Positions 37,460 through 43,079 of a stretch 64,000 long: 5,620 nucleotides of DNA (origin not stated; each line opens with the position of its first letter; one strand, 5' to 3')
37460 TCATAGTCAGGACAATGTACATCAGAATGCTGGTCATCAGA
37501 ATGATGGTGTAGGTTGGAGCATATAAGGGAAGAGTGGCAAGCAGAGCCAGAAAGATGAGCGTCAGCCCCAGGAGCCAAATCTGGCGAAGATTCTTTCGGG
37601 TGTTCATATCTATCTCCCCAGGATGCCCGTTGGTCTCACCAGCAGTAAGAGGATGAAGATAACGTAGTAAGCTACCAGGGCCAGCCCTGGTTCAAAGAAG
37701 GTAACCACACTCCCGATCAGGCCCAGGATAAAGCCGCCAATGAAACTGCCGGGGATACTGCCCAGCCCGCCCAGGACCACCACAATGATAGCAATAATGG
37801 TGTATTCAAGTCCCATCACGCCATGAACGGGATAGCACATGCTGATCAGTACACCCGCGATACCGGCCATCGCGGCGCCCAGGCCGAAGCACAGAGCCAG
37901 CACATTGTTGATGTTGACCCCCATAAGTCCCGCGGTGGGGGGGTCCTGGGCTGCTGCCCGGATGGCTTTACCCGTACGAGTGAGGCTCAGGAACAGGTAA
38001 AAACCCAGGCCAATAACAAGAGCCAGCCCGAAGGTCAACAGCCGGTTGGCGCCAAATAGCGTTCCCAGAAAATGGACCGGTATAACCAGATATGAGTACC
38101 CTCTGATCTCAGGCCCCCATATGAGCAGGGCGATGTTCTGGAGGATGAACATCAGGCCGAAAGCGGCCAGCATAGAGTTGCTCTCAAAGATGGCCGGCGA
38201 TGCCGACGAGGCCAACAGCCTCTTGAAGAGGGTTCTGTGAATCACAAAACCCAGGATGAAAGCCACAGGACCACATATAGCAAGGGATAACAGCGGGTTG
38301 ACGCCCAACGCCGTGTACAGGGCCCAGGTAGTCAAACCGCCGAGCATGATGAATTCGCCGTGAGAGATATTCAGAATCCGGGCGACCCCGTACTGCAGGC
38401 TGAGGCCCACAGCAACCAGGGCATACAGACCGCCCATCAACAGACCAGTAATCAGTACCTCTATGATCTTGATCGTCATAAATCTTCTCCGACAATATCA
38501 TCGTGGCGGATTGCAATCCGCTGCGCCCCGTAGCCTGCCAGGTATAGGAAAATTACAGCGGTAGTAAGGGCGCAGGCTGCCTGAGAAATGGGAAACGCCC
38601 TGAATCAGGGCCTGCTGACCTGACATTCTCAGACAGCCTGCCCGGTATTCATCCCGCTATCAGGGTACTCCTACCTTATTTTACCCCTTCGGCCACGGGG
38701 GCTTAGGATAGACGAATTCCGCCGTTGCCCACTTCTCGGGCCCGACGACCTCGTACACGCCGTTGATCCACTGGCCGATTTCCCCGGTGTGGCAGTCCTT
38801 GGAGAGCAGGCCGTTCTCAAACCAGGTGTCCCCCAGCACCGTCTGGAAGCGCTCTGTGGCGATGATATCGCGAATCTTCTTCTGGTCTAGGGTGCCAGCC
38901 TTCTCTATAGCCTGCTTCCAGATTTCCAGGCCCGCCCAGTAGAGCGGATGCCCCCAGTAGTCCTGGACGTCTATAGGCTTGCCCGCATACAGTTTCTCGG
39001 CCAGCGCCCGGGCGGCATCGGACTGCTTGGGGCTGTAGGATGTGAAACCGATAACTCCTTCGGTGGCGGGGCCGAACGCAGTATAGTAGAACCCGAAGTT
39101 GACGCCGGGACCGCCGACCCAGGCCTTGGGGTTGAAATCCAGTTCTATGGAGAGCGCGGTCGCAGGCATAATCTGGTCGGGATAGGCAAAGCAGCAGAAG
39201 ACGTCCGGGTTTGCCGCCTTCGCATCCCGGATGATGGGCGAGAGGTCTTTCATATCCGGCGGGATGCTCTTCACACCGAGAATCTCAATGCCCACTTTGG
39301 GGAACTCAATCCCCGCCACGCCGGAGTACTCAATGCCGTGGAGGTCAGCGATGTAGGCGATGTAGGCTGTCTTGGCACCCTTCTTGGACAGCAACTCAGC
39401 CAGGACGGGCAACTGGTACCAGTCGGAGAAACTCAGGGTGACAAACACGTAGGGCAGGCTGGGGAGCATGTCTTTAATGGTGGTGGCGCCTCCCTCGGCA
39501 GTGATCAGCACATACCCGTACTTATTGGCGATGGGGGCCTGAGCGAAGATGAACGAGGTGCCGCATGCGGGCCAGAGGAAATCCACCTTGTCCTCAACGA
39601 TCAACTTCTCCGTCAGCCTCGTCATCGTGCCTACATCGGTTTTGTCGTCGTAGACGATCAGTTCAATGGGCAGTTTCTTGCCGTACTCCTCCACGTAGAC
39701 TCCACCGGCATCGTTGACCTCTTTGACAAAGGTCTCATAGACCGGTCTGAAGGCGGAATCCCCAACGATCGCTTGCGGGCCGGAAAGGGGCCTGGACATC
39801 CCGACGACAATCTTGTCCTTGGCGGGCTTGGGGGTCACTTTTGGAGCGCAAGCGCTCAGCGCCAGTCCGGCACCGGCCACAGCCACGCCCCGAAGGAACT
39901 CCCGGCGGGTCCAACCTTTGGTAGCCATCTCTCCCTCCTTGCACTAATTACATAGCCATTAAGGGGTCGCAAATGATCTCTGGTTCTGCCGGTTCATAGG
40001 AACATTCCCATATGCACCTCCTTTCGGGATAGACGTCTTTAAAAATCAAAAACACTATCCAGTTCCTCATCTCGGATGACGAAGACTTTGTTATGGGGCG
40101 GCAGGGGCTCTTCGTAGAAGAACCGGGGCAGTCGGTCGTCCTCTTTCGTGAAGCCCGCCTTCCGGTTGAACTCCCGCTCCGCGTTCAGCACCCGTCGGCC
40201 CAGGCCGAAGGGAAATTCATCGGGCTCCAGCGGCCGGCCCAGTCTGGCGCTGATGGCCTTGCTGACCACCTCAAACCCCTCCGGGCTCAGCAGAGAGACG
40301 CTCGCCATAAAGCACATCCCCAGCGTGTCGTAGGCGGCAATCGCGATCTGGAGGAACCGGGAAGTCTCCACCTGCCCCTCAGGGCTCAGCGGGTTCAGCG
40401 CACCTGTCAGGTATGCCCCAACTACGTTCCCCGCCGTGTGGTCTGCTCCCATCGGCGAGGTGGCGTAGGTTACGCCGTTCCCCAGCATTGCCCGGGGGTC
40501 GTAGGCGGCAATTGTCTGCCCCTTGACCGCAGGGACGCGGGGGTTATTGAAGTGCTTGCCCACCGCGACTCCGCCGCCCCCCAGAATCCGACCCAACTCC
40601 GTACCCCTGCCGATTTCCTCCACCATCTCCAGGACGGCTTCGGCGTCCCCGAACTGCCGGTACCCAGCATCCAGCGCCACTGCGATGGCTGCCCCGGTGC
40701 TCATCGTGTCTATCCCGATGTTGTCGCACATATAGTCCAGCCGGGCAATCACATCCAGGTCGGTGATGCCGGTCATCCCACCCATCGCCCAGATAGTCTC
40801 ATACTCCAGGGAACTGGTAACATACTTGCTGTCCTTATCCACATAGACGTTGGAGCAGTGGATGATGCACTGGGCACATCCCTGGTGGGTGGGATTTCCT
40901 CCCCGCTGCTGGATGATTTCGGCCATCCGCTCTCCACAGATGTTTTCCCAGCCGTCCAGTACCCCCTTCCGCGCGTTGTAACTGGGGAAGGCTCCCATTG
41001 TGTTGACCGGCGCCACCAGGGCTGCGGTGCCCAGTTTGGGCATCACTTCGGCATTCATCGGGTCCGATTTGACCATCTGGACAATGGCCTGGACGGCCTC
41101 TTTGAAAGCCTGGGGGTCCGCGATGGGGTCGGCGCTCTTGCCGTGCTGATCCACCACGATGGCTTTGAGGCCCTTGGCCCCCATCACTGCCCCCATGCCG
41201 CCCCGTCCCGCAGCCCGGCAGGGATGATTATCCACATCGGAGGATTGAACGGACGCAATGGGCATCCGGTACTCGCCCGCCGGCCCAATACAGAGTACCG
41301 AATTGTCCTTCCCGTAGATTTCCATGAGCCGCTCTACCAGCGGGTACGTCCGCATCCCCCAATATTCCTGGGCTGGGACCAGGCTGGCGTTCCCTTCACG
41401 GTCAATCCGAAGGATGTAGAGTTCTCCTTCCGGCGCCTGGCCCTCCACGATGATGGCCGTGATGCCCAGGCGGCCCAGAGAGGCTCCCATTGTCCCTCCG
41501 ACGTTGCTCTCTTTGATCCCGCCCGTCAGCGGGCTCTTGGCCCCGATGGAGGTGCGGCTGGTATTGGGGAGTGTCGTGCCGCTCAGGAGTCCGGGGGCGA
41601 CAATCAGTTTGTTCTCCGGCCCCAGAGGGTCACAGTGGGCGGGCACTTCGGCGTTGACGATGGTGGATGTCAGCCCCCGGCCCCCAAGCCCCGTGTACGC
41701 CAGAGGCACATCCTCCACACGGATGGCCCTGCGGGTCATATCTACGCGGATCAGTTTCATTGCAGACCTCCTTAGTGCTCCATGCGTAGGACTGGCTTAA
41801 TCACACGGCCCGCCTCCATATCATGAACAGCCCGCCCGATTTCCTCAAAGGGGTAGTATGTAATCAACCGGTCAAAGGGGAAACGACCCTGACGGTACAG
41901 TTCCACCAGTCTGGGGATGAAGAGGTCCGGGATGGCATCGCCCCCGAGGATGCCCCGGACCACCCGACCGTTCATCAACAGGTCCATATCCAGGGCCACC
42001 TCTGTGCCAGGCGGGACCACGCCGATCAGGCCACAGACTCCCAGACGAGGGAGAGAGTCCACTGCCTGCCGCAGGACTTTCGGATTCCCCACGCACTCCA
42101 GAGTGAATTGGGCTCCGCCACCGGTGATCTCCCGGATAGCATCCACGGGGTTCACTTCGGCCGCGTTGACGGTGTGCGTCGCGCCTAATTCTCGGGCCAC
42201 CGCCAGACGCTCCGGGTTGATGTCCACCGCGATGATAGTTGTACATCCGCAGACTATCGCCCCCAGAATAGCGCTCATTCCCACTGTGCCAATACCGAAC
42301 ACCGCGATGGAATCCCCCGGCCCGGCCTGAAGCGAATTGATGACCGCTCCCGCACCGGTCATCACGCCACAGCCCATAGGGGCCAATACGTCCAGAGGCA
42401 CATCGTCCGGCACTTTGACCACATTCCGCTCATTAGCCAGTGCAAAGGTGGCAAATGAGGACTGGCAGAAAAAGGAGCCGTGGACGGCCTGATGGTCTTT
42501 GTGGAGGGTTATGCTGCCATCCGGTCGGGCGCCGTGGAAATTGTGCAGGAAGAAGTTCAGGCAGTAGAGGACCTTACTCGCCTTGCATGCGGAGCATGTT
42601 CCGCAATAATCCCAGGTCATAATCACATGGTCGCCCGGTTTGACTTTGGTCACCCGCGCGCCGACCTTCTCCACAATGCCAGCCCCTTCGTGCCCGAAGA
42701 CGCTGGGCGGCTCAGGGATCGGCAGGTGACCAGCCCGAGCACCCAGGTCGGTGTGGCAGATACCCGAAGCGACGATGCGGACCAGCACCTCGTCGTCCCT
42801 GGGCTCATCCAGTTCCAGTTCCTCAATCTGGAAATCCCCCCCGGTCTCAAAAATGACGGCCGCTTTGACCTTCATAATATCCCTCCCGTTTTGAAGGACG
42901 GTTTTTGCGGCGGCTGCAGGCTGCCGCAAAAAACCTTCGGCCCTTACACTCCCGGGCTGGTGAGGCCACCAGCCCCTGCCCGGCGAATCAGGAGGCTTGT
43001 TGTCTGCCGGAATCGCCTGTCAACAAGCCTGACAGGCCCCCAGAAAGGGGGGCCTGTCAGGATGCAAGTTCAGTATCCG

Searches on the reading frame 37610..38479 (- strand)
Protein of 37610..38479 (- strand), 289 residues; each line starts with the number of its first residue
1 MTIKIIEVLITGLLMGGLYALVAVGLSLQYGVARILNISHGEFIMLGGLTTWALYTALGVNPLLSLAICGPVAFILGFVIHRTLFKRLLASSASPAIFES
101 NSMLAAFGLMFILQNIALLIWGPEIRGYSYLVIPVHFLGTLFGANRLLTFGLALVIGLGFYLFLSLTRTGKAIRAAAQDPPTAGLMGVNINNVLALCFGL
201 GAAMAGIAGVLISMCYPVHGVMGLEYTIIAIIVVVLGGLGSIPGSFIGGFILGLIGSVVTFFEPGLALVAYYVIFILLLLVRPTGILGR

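Call 50: search_protein_families(library=pfam, proteins=[window:37610-38479:-])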
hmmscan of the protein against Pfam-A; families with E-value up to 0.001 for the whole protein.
window:37610-38479:- (289 aa): 1 family
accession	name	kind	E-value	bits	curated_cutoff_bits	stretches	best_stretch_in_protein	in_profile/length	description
PF02653.21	BPD_transp_2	-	5.8e-34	117.9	26.8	1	9-279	2-266/269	Branched-chain amino acid transport system / permease component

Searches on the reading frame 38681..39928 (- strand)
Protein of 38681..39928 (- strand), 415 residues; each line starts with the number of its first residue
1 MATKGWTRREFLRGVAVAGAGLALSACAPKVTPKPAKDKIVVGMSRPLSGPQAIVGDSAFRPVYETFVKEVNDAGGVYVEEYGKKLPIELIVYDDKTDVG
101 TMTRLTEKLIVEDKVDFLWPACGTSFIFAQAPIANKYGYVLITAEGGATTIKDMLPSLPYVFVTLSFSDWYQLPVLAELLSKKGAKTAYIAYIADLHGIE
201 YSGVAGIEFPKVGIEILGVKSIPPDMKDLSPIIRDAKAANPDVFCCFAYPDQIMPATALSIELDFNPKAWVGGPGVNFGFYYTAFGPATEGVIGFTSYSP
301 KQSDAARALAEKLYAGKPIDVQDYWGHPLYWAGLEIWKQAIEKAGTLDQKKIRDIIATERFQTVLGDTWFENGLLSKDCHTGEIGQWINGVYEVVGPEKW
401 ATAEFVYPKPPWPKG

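Call 46: search_protein_families(library=ncbifam, proteins=[window:38681-39928:-], max_evalue=0.00001)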
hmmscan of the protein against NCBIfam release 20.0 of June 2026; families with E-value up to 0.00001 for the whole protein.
window:38681-39928:- (415 aa): 3 families
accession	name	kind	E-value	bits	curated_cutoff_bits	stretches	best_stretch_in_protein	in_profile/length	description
NF011933.0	PRK15404.1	subfamily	5.8e-12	45.4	477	1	31-372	18-346/370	high-affinity branched-chain amino acid ABC transporter substrate-binding protein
TIGR03407.1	urea_ABC_UrtA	exception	6.1e-12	45.1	492.75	0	331-408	284-357/361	urea ABC transporter substrate-binding protein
TIGR03669.1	urea_ABC_arch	equivalog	8.5e-10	38.1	494.8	1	42-242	3-190/375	urea ABC transporter substrate-binding protein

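Call 50: search_protein_families(library=pfam, proteins=[window:38681-39928:-])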
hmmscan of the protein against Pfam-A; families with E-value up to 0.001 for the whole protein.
window:38681-39928:- (415 aa): 2 families
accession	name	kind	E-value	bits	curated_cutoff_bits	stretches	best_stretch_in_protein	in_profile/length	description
PF13458.12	Peripla_BP_6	-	2.6e-39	136.3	31.7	1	40-370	2-323/343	Periplasmic binding protein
PF13433.12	Peripla_BP_5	-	4e-09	36.5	27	1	42-119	3-73/363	Periplasmic binding protein domain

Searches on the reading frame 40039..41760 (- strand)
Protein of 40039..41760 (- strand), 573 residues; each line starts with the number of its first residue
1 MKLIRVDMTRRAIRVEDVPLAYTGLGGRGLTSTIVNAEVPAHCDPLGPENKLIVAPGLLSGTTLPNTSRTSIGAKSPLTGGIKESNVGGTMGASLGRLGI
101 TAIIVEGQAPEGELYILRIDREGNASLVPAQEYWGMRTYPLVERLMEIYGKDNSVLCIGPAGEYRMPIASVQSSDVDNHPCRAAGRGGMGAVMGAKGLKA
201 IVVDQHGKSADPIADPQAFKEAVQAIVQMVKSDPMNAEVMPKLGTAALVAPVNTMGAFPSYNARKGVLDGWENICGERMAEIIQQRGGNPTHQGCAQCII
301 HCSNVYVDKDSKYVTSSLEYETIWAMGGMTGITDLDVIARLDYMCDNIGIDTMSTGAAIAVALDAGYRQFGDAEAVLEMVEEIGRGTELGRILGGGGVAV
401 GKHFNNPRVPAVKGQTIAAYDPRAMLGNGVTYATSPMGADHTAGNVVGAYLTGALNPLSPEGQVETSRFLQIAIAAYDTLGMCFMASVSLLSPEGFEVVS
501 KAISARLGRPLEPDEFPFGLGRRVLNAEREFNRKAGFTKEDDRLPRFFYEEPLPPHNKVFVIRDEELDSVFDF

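Call 46: search_protein_families(library=ncbifam, proteins=[window:40039-41760:-], max_evalue=0.00001)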
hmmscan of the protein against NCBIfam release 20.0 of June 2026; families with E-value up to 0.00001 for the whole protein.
window:40039-41760:- (573 aa): 2 families
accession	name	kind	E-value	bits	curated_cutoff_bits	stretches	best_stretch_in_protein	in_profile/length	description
NF007354.0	PRK09849.1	equivalog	1.2e-34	120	868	1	2-242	11-241/703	aldehyde ferredoxin oxidoreductase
NF040818.1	GAPOR_Arch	equivalog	1.5e-06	26.8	1300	0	40-122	42-123/654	glyceraldehyde-3-phosphate:ferredoxin oxidoreductase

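Call 50: search_protein_families(library=pfam, proteins=[window:40039-41760:-])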
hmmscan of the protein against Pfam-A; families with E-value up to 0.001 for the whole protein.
window:40039-41760:- (573 aa): 2 families
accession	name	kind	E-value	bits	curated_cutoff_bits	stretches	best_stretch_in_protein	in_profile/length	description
PF01314.23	AFOR_C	-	7.6e-73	246.3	27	1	221-556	1-349/385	Aldehyde ferredoxin oxidoreductase, domains 2 & 3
PF02730.20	AFOR_N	-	1.1e-65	221.6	29.8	1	2-205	2-198/199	Aldehyde ferredoxin oxidoreductase, N-terminal domain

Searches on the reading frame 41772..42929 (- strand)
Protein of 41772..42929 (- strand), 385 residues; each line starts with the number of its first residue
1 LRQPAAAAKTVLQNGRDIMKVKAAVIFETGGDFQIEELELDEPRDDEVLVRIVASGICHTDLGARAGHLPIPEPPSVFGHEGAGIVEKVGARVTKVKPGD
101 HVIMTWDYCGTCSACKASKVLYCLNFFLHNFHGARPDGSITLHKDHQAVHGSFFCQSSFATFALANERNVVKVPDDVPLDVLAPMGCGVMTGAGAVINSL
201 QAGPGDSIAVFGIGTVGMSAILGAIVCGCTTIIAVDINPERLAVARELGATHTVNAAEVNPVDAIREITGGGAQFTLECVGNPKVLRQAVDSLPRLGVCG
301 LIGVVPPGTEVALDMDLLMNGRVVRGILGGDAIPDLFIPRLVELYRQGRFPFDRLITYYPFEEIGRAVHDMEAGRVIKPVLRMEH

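Call 8: search_protein_families(library=pfam, proteins=[window:41772-42929:-])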
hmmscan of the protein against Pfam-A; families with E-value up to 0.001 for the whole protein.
window:41772-42929:- (385 aa): 4 families
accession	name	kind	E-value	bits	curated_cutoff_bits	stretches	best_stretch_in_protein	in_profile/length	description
PF00107.32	ADH_zinc_N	-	6.8e-26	91.2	31.8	1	216-331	2-116/129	Zinc-binding dehydrogenase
PF08240.17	ADH_N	-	7.4e-26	90.9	23.5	1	45-175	2-104/104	Alcohol dehydrogenase GroES-like domain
PF16912.11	Glu_dehyd_C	-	4.9e-08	33.1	34.9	1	206-321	32-147/211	Glucose dehydrogenase C-terminus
PF13602.12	ADH_zinc_N_2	-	0.00082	20.7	27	0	248-376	1-128/134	Zinc-binding dehydrogenase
